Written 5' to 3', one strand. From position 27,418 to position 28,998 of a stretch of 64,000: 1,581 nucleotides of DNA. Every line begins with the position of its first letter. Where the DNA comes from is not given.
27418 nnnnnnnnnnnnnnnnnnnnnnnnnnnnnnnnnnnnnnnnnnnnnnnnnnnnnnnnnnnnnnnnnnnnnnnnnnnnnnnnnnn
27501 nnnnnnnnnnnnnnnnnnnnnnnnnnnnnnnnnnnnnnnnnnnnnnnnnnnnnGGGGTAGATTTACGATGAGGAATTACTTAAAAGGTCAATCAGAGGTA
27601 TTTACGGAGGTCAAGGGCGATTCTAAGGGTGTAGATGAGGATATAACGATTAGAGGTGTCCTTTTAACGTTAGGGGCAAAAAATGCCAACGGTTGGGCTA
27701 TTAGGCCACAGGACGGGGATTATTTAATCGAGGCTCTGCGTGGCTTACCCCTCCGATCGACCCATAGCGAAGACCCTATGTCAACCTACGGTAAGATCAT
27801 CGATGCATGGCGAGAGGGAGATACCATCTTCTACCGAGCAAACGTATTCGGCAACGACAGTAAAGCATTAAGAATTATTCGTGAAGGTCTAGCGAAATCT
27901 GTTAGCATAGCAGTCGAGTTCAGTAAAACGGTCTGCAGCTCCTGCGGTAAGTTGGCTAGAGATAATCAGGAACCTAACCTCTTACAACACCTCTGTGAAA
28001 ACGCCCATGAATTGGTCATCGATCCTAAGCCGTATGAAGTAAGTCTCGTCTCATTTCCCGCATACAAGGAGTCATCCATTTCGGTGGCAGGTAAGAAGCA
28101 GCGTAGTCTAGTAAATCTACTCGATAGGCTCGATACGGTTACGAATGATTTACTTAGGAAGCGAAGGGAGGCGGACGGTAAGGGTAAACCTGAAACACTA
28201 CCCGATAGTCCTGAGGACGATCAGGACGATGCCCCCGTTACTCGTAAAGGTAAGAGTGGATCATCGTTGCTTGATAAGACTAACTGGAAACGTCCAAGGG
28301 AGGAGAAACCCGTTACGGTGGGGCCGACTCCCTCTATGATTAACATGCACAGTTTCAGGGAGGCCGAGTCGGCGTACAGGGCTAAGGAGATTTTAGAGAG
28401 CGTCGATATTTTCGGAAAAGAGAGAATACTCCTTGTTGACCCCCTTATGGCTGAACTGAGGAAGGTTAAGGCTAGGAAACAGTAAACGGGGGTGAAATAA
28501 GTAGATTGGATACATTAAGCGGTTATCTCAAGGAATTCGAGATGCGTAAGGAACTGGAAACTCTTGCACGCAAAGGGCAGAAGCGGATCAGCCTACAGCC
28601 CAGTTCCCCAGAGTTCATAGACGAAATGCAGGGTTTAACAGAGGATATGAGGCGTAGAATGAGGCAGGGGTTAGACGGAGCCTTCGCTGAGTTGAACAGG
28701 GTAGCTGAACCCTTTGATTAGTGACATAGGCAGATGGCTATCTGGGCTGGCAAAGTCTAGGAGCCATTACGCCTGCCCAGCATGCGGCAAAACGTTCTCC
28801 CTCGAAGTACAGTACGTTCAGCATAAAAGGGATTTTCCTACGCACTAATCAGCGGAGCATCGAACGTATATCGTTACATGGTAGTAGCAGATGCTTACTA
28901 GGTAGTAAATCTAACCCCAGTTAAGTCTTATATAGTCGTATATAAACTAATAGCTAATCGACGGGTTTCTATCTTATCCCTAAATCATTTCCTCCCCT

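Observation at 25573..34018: ~8.4-kb integrated element at a tRNA 5' end: integrase plus virus-like and regulatory cargo but no replication, capsid or packaging genes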

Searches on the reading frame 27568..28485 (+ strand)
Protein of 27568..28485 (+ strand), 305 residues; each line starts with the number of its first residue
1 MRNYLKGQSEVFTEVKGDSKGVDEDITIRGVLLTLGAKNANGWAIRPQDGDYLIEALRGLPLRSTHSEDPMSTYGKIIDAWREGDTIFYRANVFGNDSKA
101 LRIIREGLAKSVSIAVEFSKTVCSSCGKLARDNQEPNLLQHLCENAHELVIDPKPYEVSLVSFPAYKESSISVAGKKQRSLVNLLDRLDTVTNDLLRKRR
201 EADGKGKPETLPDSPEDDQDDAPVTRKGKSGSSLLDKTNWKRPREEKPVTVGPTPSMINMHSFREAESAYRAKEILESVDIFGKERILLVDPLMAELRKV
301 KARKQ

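Call 9: search_protein_families(library=pfam, max_evalue=0.1, proteins=[window:27568-28485:+])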
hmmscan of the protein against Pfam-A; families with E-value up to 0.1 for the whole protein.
window:27568-28485:+ (305 aa): 1 family
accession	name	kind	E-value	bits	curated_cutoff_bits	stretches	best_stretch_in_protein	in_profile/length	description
PF04586.22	Peptidase_S78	-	0.037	14.6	21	1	156-176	137-157/165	Caudovirus prohead serine protease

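Call 12: search_protein_families(library=phrogs, max_evalue=0.01, proteins=[window:27568-28485:+])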
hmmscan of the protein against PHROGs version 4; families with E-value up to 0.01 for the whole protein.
window:27568-28485:+ (305 aa): 1 family
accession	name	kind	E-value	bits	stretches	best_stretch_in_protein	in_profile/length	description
phrog_80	-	head and packaging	4.3e-06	27.2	1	155-220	359-414/607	head maturation protease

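Call 13: find_homologous_proteins(query=window:27568-28485:+, max_evalue=0.001)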
Query window:27568-28485:+ (305 aa): 1 proteins with E <= 0.001 among 1506 candidates.
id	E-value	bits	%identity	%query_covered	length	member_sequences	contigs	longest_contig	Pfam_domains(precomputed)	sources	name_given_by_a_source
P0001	9.9e-150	516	100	77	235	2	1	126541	-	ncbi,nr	ncbi:MAG: hypothetical protein HYU39_02265 [Thaumarchaeota archaeon]|nr:hypothetical protein [Nitros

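Call 21: find_encoding_contigs(protein=P0001, flank=10000, max_places=5)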
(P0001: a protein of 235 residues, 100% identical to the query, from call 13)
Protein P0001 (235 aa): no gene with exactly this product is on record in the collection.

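Call 42: search_protein_representatives(protein=window:27568-28485:+)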
Query: 305 residues. Proteins with E-value up to 0.001 (for the whole library): 91; up to 1e-10: 29; up to 1e-30: 1. The best 91 are listed.
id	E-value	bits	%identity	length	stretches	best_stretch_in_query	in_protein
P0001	3.1e-150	515.7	100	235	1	71-305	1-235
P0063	3.8e-25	105.2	42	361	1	26-175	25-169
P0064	6.7e-22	94.5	39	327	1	19-175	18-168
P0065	8.3e-20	87.6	39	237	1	24-170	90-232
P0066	2.9e-19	85.8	35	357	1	28-213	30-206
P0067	1.4e-18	83.6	31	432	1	28-260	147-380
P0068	5.0e-18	81.8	39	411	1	28-175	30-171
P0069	1.6e-17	80.2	35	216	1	30-176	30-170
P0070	5.0e-17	78.5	34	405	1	26-174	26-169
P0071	9.4e-16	74.3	35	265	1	37-196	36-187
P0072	1.2e-15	74.0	33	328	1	22-176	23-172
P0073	1.3e-15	73.8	36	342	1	28-193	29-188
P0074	1.4e-15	73.7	38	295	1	37-173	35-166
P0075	2.5e-15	72.9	36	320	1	20-175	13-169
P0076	2.9e-15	72.7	35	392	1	26-173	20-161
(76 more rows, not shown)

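Call 45: search_protein_families(library=pfam, alignment_id=A2, max_evalue=0.01)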
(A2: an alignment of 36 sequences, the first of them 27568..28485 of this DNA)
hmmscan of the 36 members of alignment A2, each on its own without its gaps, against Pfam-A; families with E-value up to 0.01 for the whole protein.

A. member 1, window:27568-28485:+ (305 aa): 0 families

B. families by the number of members that match (of 36 scanned): 11 families
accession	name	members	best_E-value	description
PF04586.22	Peptidase_S78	6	3.4e-05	Caudovirus prohead serine protease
PF05667.16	CCDC22_CC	1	0.00041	CCDC22 protein coiled-coil region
PF00509.23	Hemagglutinin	1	0.00078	Haemagglutinin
PF13851.11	GAS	1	0.00078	Growth-arrest specific micro-tubule binding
PF17946.7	RecC_C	1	0.00098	RecC C-terminal domain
PF25828.1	CC_Cfap43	1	0.0021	Cfap43 coiled coil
PF07267.16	Nucleo_P87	1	0.0022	Nucleopolyhedrovirus capsid protein P87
PF22905.2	Hydro_N_hd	1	0.0038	Hydrolase N-terminal helical domain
PF15501.11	MDM1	1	0.0045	Nuclear protein MDM1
PF08614.16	ATG16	1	0.0049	Autophagy protein 16 (ATG16)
PF06657.18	Cep57_MT_bd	1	0.0071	Centrosome microtubule-binding domain of Cep57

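Call 50: find_related_loci(query=A3, collection=viral_contigs, flank=10000)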
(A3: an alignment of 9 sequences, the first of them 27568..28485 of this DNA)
Query A3 (305 aa) in viral_contigs; peptide patterns used: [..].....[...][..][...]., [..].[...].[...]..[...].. (x = any residue, [..] = any of these).
600 stretches matched a pattern (row limit reached: there are more); 76 encode a relative of the query (tblastn E <= 1e-3); 76 distinct loci.
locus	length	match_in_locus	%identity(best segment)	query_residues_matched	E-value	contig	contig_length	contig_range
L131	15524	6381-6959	32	19-217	5e-25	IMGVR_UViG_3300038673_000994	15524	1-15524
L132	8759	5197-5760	33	39-222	2e-24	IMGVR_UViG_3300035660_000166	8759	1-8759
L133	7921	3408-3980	32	20-204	4e-24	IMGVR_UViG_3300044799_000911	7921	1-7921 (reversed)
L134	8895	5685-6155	36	20-175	6e-24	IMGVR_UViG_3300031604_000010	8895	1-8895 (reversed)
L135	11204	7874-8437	32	39-222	9e-24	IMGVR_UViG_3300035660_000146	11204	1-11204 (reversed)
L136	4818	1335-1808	35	19-175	8e-24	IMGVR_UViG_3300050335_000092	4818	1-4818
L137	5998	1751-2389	30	20-222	2e-23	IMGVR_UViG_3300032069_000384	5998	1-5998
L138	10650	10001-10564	32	39-222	4e-23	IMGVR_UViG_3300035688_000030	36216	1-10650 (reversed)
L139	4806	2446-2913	35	14-175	5e-23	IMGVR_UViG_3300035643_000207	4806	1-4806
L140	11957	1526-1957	34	26-175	7e-23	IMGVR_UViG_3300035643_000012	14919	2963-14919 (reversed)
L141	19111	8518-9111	30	20-221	9e-23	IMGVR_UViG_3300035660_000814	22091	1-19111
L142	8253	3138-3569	35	26-175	1e-22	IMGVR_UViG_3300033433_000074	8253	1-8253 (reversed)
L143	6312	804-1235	36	26-175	1e-22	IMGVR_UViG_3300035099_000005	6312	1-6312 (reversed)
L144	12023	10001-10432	36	26-175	1e-22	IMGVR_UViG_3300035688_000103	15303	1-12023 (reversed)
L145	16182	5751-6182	36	26-175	2e-22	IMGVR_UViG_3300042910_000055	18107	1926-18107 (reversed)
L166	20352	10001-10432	34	26-175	4e-21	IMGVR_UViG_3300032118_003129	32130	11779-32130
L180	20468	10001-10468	32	21-175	5e-20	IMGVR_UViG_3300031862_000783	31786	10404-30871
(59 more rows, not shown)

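Call 55: search_protein_families(library=phrogs, max_evalue=0.001, proteins=[L166:5020-7446:+, L166:9914-11191:+, L166:11203-11646:+, L166:11657-12562:+, L166:12732-13541:+, L180:5648-6970:+, L180:7267-8658:+, L180:9962-11146:+, L180:11158-11556:+, L180:11688-12494:+])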
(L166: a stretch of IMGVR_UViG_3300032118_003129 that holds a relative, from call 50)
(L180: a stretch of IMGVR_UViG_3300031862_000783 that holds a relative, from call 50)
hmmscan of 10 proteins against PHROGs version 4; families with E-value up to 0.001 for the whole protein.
L166:5020-7446:+ (808 aa): 2 families
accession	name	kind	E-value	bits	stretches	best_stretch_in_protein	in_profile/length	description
phrog_553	-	tail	5.2e-09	36.5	1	5-158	118-268/512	minor tail protein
phrog_2106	-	tail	3e-08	34.1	1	4-163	196-348/386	minor tail protein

L166:9914-11191:+ (425 aa): 0 families

L166:11203-11646:+ (147 aa): 1 family
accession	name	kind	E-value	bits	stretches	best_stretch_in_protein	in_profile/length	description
phrog_673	-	head and packaging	1.5e-06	29.3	1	10-99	13-100/260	head scaffolding protein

L166:11657-12562:+ (301 aa): 3 families
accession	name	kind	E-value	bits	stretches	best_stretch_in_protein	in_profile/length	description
phrog_544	-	head and packaging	3.2e-08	34.3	1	37-257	33-224/282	major head protein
phrog_1650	-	head and packaging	1.6e-06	28.7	1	61-298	71-298/300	major head protein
phrog_2522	-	head and packaging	0.00019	21.7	1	163-250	190-276/318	major head protein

L166:12732-13541:+ (269 aa): 0 families

L180:5648-6970:+ (440 aa): 10 families
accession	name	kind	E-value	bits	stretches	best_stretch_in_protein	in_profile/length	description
phrog_2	-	head and packaging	2.3e-39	136.8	1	11-426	261-593/807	terminase large subunit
phrog_5909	-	head and packaging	3.3e-31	109.5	1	168-424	6-267/285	terminase large subunit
phrog_7579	-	head and packaging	6.8e-30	105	1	21-247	9-232/239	terminase large subunit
phrog_9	-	head and packaging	5.6e-17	62.9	2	13-181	210-371/812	terminase large subunit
phrog_675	-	head and packaging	3.1e-16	59.8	2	13-113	39-142/576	terminase large subunit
phrog_38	-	head and packaging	2.9e-14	53.7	1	7-373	275-665/760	terminase large subunit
phrog_36964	-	head and packaging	8.9e-09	34.9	1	42-189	434-576/890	terminase large subunit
phrog_5989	-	head and packaging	4.5e-08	33.6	1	32-145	159-265/347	terminase large subunit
phrog_27743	-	unknown function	1.9e-07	32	0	288-425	63-211/233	-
phrog_5713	-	head and packaging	2.4e-05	25.3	1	317-423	21-123/143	terminase large subunit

L180:7267-8658:+ (463 aa): 3 families
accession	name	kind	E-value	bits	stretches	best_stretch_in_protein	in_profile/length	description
phrog_9232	-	head and packaging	1.8e-32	113.9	1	74-380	55-385/502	portal protein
phrog_12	-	head and packaging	2.5e-08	34.4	1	141-212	152-218/646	portal protein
phrog_146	-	head and packaging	0.00017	21.6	0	82-148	58-126/587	portal protein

L180:9962-11146:+ (394 aa): 0 families

L180:11158-11556:+ (132 aa): 1 family
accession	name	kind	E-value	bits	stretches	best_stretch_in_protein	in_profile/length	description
phrog_673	-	head and packaging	2.3e-05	25.5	1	34-128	35-124/260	head scaffolding protein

L180:11688-12494:+ (268 aa): 5 families
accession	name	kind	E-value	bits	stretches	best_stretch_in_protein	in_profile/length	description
phrog_1650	-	head and packaging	3e-13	50.8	1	58-266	98-299/300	major head protein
phrog_544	-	head and packaging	1.9e-11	44.9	1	35-259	61-268/282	major head protein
phrog_2522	-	head and packaging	5.2e-07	30.1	1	51-213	122-273/318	major head protein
phrog_10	-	head and packaging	0.00024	21.2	1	5-199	386-573/752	major head protein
phrog_283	-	head and packaging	0.00086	19.7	0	78-199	102-218/385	major head protein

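Call 56: predict_structure(alignment_id=A2)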
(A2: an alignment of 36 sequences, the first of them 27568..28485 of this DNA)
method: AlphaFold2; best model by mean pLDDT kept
length: 305 residues; sequences in the alignment: 36
mean_pLDDT: 77.3   pTM: 0.56
mean pLDDT of the five models: 77.3, 76.2, 74.9, 74.7, 74.3
residues with pLDDT >= 90: 145; 70-90: 53; 50-70: 45; < 50: 62
segments of 3 or more residues with pLDDT < 50: 1-19, 225-241, 243-247, 250-259, 282-289
pLDDT, mean of each block of 10 residues (from residue 1): 37 44 86 98 98 98 90 96 98 93 93 96 98 90 98 97 96 73 76 91 71 54 47 43 48 47 72 68 48 76 72
secondary structure, 60 per line:
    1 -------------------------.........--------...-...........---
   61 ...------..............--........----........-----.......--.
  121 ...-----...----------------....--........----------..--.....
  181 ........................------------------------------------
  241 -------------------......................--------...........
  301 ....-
elements in order: E26-34 E43-45 H47-57 E61-63 E73-83 E86-93 H98-105 E111-117 E120-123 E129-131 E148-151 E154-161 H176-204 H260-281 H290-304

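Call 61: fold_search(model_id=the predicted structure, library=pdb)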
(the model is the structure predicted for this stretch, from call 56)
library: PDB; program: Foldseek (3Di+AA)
matches with E <= 10: 539; with E <= 0.001: 25
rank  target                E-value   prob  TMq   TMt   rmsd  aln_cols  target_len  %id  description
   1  2pbk_A                1.6e-04  1.00  0.32  0.42   7.3       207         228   13  Crystal structure of KSHV protease in complex with hexapeptide phosphonate inhibitor (released 2007-12-25)
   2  1o6e_A                1.7e-04  1.00  0.35  0.47   7.5       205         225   11  Epstein-Barr virus protease (released 2002-11-14)
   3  4v07_B                2.1e-04  1.00  0.31  0.42   6.5       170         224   12  Dimeric pseudorabies virus protease pUL26N at 2.1 A resolution (released 2015-07-15)
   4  1at3_A                2.2e-04  1.00  0.31  0.42   6.1       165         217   11  HERPES SIMPLEX VIRUS TYPE II PROTEASE (released 1998-10-14)
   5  1nkk_D                2.2e-04  1.00  0.30  0.40   7.5       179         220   12  COMPLEX STRUCTURE OF HCMV PROTEASE AND A PEPTIDOMIMETIC INHIBITOR (released 2003-02-11)
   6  1nkk_A                2.5e-04  1.00  0.29  0.38   8.0       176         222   12  COMPLEX STRUCTURE OF HCMV PROTEASE AND A PEPTIDOMIMETIC INHIBITOR (released 2003-02-11)
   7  1vzv                  3.9e-04  1.00  0.29  0.40   7.5       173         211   14  STRUCTURE OF VARICELLA-ZOSTER VIRUS PROTEASE (released 1998-09-16)
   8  1nju_B                3.9e-04  1.00  0.29  0.38   7.7       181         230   12  Complex structure of HCMV Protease and a peptidomimetic inhibitor (released 2003-02-11)
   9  5jbl_B                4.2e-04  1.00  0.29  0.50   4.9       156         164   17  Structure of the bacteriophage T4 capsid assembly protease, gp21. (released 2016-12-07)
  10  5jbl_C                4.4e-04  1.00  0.29  0.49   4.9       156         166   17  Structure of the bacteriophage T4 capsid assembly protease, gp21. (released 2016-12-07)
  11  2wpo_A                4.7e-04  1.00  0.32  0.41   5.5       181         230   12  HCMV protease inhibitor complex (released 1999-08-04)
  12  1nju_A                4.7e-04  1.00  0.29  0.38   7.7       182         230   12  Complex structure of HCMV Protease and a peptidomimetic inhibitor (released 2003-02-11)
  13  1njt_A                5.6e-04  1.00  0.29  0.38   8.2       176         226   12  COMPLEX STRUCTURE OF HCMV PROTEASE AND A PEPTIDOMIMETIC INHIBITOR (released 2003-02-11)
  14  2pbk_B                5.9e-04  1.00  0.32  0.42   7.2       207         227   13  Crystal structure of KSHV protease in complex with hexapeptide phosphonate inhibitor (released 2007-12-25)
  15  4v07_A                6.3e-04  1.00  0.30  0.41   7.0       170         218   11  Dimeric pseudorabies virus protease pUL26N at 2.1 A resolution (released 2015-07-15)
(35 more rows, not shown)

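Call 63: search_protein_families(library=ncbifam, max_evalue=0.01, proteins=[window:27568-28485:+])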
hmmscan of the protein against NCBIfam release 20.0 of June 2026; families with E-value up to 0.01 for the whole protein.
window:27568-28485:+ (305 aa): 1 family
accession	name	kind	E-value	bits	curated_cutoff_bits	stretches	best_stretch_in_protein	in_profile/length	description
NF045541.1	scaf_prot_MCP2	exception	0.0077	14.9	525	1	60-225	51-193/634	prohead protease/major capsid protein fusion protein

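Call 79: search_protein_families(library=padloc, max_evalue=0.01, proteins=[window:27568-28485:+])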
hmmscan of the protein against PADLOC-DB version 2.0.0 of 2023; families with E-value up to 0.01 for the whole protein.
window:27568-28485:+ (305 aa): 0 families

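Call 94: search_solved_structures(query=A3, max_evalue=0.1)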
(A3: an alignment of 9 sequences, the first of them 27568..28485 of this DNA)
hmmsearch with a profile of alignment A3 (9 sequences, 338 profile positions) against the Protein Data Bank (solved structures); distinct sequences matched with E-value up to 0.1: 0.

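Call 102: fold_search(model_id=the predicted structure, library=viral)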
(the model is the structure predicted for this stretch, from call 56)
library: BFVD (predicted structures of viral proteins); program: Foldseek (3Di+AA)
matches with E <= 10: 490; with E <= 0.001: 227
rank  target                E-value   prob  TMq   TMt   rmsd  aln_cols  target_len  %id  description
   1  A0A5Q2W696            3.4e-14  1.00  0.43  0.37  42.4       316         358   20  (no name in the UniProt tables at hand)
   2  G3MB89                3.1e-11  1.00  0.45  0.45  12.8       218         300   17  Gp19 [Bacillus phage G]
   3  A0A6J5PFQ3            4.2e-11  1.00  0.40  0.58  12.4       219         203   20  COG3740 Phage head maturation protease [uncultured Caudovirales phage]
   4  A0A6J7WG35            1.6e-10  1.00  0.38  0.44  21.4       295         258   14  Prohead protease [uncultured Caudovirales phage]
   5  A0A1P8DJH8            1.8e-10  1.00  0.41  0.36  29.8       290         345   15  (no name in the UniProt tables at hand)
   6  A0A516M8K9            1.8e-10  1.00  0.37  0.16  23.3       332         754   17  (no name in the UniProt tables at hand)
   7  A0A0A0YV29            2.7e-10  1.00  0.40  0.65  13.8       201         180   16  Prohead maturation protease [Streptococcus phage SpSL1]
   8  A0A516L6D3            3.2e-10  1.00  0.40  0.37  17.4       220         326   13  (no name in the UniProt tables at hand)
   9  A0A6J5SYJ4            5.1e-10  1.00  0.35  0.47  15.5       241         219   17  COG3740 Phage head maturation protease [uncultured Caudovirales phage]
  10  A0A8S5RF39            5.8e-10  1.00  0.37  0.24  31.8       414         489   15  Uncharacterized protein [virus sp. ctE0n6]
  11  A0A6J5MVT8            7.3e-10  1.00  0.33  0.39  31.2       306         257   18  Prohead protease (Fragment) [uncultured Caudovirales phage]
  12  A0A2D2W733            8.7e-10  1.00  0.39  0.57   8.8       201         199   17  Putative prohead protease [Pectobacterium phage DU_PP_V]
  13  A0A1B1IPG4            9.2e-10  1.00  0.39  0.57  10.5       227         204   16  (no name in the UniProt tables at hand)
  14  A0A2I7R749            1.4e-09  1.00  0.35  0.30  18.1       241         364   16  (no name in the UniProt tables at hand)
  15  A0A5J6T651            2.0e-09  1.00  0.33  0.35  17.4       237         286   18  (no name in the UniProt tables at hand)
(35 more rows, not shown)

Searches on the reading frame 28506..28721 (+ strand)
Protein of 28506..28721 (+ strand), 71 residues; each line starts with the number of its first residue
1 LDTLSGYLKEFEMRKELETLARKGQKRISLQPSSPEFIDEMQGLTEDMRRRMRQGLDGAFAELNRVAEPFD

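Call 9: search_protein_families(library=pfam, max_evalue=0.1, proteins=[window:28506-28721:+])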
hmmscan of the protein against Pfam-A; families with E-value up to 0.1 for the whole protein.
window:28506-28721:+ (71 aa): 1 family
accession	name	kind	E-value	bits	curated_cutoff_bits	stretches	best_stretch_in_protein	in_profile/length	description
PF04380.18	BMFP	-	0.064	14.1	37.2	0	39-66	19-46/77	Membrane fusogenic activity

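Call 12: search_protein_families(library=phrogs, max_evalue=0.01, proteins=[window:28506-28721:+])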
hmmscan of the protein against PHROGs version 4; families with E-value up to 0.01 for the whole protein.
window:28506-28721:+ (71 aa): 0 families

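Call 79: search_protein_families(library=padloc, max_evalue=0.01, proteins=[window:28506-28721:+])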
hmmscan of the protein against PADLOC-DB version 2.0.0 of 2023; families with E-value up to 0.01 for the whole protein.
window:28506-28721:+ (71 aa): 0 families

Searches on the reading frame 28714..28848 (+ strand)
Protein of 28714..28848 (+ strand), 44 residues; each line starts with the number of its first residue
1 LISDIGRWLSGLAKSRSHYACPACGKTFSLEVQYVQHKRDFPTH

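Call 9: search_protein_families(library=pfam, max_evalue=0.1, proteins=[window:28714-28848:+])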
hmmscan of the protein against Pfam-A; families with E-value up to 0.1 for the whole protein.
window:28714-28848:+ (44 aa): 12 families
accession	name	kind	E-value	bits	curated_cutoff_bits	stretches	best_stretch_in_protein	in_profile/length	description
PF12171.14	zf-C2H2_jaz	-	0.0018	18.8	22.6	1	19-39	2-22/27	Zinc-finger double-stranded RNA-binding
PF00096.32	zf-C2H2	-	0.0049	17.7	25.2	1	19-39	1-21/23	Zinc finger, C2H2 type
PF24071.1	Phage_zn_bind_3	-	0.0095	16.2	27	1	7-40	8-37/46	Phage FDXHR zinc binding domain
PF13894.12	zf-C2H2_4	-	0.01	16.9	27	1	19-39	1-21/24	C2H2-type zinc finger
PF18439.7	zf_UBZ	-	0.015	15.4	25.6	1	17-37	1-20/32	Ubiquitin-Binding Zinc Finger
PF12874.13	zf-met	-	0.018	15.8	21.2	1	19-39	1-21/25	Zinc-finger of C2H2 type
PF13465.12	zf-H2C2_2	-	0.021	15.6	40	1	17-29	13-25/26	Zinc-finger double domain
PF07754.17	HVO_2753_ZBP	-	0.039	14.2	33.2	1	15-27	13-25/46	Small zinc finger protein HVO_2753-like, Zn-binding pocket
PF25206.1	DUF7836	-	0.055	13.8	26.7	1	10-41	22-52/59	Domain of unknown function (DUF7836)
PF14353.12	CpXC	-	0.063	13.7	25.4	1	15-38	34-57/121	CpXC protein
PF09723.15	Zn_ribbon_8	-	0.079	13.4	34.4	1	19-31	6-18/41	Zinc ribbon domain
PF13248.11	Zn_ribbon_3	-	0.085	12.8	27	0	18-28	2-11/26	zinc-ribbon domain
